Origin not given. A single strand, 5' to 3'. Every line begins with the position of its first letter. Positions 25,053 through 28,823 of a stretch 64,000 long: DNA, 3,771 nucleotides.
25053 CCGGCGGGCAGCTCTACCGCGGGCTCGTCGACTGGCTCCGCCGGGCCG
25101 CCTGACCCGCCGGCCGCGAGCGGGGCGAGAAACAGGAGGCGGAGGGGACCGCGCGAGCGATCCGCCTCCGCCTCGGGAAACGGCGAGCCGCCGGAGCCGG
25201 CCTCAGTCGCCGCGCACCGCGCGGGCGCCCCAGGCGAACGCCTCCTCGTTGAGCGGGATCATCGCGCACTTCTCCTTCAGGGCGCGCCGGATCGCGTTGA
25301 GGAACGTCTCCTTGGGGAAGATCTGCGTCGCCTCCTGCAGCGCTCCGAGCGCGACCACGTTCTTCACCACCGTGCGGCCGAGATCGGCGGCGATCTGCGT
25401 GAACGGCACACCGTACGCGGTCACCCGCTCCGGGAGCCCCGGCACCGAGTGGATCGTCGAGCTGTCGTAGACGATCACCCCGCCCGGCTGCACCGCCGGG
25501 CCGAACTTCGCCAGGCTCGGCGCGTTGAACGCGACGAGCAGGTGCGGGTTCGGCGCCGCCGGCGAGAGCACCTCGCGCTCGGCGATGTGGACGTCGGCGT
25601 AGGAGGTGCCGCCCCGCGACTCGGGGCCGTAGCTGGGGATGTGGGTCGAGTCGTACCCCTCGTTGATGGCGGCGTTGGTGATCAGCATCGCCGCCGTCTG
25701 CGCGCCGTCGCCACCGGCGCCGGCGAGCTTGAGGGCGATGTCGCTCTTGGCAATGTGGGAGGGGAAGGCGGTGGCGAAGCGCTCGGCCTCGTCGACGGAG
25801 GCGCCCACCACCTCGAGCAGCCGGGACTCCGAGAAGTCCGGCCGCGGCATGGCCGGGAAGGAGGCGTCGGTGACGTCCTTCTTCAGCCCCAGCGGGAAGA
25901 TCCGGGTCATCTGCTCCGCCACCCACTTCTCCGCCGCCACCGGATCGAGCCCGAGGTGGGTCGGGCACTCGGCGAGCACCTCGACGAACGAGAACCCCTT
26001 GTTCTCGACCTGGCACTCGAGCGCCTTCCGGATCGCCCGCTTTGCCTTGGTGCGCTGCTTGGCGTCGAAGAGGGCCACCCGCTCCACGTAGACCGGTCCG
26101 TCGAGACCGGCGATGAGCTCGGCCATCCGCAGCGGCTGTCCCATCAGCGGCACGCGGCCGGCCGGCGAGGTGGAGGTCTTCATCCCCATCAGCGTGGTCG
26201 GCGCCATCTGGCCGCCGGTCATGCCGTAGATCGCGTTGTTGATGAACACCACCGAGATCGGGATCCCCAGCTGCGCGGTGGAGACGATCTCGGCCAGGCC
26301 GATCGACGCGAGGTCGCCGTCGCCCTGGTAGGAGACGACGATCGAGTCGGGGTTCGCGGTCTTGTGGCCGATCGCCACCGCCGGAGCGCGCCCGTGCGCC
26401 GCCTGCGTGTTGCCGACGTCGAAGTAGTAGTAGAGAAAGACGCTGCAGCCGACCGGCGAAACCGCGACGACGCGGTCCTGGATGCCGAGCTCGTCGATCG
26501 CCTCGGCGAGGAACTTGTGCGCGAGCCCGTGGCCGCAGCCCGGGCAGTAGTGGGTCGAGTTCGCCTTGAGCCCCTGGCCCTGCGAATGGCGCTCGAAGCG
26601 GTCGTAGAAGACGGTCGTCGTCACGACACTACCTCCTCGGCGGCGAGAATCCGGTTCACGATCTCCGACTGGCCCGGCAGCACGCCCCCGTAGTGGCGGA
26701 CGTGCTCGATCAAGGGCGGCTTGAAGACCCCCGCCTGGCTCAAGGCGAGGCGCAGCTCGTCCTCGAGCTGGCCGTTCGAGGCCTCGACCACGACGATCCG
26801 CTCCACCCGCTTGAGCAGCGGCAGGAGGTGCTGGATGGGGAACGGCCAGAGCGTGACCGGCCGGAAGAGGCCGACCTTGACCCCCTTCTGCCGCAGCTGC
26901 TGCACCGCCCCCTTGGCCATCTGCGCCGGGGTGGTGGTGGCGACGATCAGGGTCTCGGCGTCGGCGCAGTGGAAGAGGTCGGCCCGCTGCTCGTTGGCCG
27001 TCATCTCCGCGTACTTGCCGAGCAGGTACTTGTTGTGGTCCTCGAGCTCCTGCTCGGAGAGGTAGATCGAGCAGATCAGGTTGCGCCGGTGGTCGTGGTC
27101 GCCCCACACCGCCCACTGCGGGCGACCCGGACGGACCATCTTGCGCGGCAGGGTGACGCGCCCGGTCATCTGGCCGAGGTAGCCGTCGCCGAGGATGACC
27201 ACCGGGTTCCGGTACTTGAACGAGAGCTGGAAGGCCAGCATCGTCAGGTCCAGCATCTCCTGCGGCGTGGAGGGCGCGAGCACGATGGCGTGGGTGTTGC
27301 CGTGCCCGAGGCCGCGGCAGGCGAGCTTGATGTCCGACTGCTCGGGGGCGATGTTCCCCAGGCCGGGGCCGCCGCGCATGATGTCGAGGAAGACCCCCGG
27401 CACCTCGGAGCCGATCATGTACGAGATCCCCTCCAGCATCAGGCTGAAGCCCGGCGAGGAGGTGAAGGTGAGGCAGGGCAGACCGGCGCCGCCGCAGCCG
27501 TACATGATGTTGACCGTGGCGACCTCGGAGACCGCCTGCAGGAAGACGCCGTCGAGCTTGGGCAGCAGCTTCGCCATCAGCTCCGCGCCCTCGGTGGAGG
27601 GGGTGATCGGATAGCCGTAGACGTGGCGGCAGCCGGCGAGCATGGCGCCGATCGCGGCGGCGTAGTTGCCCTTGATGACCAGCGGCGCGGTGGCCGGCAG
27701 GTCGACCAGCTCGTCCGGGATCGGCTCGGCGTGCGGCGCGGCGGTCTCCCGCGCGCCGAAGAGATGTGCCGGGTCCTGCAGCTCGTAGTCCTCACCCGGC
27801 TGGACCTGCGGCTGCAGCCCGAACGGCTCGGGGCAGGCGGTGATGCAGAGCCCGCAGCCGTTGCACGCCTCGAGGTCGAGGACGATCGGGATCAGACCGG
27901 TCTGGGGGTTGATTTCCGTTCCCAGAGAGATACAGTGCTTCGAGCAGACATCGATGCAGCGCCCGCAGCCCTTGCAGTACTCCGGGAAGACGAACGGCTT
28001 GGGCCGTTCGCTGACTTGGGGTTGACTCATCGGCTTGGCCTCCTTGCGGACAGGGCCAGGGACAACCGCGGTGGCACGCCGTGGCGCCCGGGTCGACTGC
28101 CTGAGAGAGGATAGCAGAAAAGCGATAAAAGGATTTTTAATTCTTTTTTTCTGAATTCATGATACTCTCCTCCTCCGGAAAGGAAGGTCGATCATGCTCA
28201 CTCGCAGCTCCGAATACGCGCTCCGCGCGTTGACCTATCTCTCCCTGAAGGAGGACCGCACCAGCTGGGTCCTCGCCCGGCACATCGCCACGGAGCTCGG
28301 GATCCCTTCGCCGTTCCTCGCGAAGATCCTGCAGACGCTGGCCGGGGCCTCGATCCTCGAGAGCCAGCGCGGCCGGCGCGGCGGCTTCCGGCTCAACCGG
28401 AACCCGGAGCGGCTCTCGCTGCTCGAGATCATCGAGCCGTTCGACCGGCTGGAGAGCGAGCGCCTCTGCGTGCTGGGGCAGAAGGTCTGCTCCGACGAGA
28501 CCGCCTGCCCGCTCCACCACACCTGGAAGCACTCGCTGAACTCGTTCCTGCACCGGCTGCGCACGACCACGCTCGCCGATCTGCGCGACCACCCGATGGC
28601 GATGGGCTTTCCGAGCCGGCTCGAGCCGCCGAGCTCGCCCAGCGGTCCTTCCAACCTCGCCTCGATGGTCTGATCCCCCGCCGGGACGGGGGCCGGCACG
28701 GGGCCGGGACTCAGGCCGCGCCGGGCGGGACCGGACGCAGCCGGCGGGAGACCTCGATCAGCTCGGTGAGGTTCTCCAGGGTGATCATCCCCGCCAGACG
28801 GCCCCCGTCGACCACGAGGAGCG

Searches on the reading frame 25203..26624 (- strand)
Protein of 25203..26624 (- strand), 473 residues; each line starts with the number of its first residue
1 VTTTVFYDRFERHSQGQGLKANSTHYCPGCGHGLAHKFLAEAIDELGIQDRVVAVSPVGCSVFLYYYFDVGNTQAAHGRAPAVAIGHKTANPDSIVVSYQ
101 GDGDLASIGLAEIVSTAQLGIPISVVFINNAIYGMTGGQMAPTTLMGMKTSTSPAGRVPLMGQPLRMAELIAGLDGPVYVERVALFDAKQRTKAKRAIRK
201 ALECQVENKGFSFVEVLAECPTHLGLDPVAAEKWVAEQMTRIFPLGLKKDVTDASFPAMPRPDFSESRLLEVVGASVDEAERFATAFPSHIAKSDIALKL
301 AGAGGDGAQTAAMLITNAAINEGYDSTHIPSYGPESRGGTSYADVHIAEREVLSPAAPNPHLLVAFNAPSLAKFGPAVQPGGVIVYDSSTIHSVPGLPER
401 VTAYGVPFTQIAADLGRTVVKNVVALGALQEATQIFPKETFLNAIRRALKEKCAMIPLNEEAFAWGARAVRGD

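Call 75: search_protein_families(library=pfam, proteins=[window:25203-26624:-], max_evalue=0.001)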
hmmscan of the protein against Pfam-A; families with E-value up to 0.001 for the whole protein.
window:25203-26624:- (473 aa): 2 families
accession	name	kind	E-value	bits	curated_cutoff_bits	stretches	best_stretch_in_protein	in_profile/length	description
PF01558.24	POR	-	8.8e-37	127.3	27.4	1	304-466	1-171/173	Pyruvate ferredoxin/flavodoxin oxidoreductase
PF02775.26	TPP_enzyme_C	-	3.5e-24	85.8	21.9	1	67-216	21-151/151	Thiamine pyrophosphate enzyme, C-terminal TPP binding domain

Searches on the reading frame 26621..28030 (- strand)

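Call 75: search_protein_families(library=pfam, proteins=[window:26621-28030:-], max_evalue=0.001)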
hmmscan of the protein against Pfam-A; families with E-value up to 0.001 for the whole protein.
window:26621-28030:- (469 aa): 12 families
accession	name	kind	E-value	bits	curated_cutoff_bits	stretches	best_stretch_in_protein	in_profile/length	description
PF01855.24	POR_N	-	1.5e-42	146.4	27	1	128-297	2-170/231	Pyruvate flavodoxin/ferredoxin oxidoreductase, thiamine diP-bdg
PF17147.9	PFOR_II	-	5.2e-19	68.9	27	1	358-452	1-97/102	Pyruvate:ferredoxin oxidoreductase core domain II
PF12797.12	Fer4_2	-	3.8e-09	36.4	24.5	1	49-68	3-22/22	4Fe-4S binding domain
PF00037.32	Fer4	-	6.5e-09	35.7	21.1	1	49-67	1-19/24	4Fe-4S binding domain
PF12838.12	Fer4_7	-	1.1e-08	35.8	27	1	19-67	2-49/52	4Fe-4S dicluster domain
PF13237.11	Fer4_10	-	2.2e-08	34.4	25.5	1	49-75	2-22/53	4Fe-4S dicluster domain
PF12837.12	Fer4_6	-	4.4e-08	33.1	25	1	52-68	5-21/24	4Fe-4S binding domain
PF12800.12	Fer4_4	-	2.1e-06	28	24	0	54-67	2-15/17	4Fe-4S binding domain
PF02780.25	Transketolase_C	-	4.3e-06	27.1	25.9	1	357-419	9-71/124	Transketolase, C-terminal domain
PF13187.11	Fer4_9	-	0.00012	22.5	27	1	18-68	1-49/52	4Fe-4S dicluster domain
PF13459.11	Fer4_15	-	0.00021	22.4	22.4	0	49-73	1-25/66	4Fe-4S single cluster domain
PF13484.11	Fer4_16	-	0.00027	22.1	30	0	19-42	2-26/66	4Fe-4S double cluster binding domain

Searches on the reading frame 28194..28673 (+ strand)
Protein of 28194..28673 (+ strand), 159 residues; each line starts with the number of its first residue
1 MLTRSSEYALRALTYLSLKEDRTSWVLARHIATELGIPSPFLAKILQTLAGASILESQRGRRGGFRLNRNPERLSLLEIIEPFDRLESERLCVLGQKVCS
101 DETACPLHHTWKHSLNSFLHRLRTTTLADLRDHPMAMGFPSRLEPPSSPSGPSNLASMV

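Call 66: search_protein_families(library=ncbifam, proteins=[window:28194-28673:+], max_evalue=0.001)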
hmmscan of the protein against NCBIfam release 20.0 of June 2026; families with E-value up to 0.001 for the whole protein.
window:28194-28673:+ (159 aa): 7 families
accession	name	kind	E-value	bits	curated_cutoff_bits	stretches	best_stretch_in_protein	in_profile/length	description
TIGR00738.1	rrf2_super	superfamily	2.1e-30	105.3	73.3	1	1-130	2-130/132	Rrf2 family transcriptional regulator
NF008886.0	PRK11920.1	equivalog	2.4e-17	63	193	1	2-132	3-132/153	iron-responsive transcriptional regulator RirA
TIGR02944.1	suf_reg_Xantho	equivalog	8e-17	61.8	110.65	1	3-130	5-130/130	SUF system Fe-S cluster assembly regulator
NF008240.0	PRK11014.1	equivalog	6.4e-13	48.9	182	1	2-132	3-129/141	nitric oxide-sensing transcriptional repressor NsrR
TIGR02010.1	IscR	equivalog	1.1e-11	44.8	207.55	1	1-130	2-129/135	Fe-S cluster assembly transcriptional regulator IscR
NF047409.1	Cys_reg_CymR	equivalog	7.9e-07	29.3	195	1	7-133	8-126/139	cysteine metabolism transcriptional regulator CymR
NF008110.0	PRK10857.1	equivalog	4.2e-06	26.6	275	1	2-131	3-130/164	Fe-S cluster assembly transcriptional regulator IscR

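Call 75: search_protein_families(library=pfam, proteins=[window:28194-28673:+], max_evalue=0.001)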
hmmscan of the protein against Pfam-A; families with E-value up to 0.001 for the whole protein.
window:28194-28673:+ (159 aa): 1 family
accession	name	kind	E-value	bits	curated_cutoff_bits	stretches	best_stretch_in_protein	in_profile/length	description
PF02082.26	Rrf2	-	1.4e-29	103.3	30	1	2-131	1-130/132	Iron-dependent Transcriptional regulator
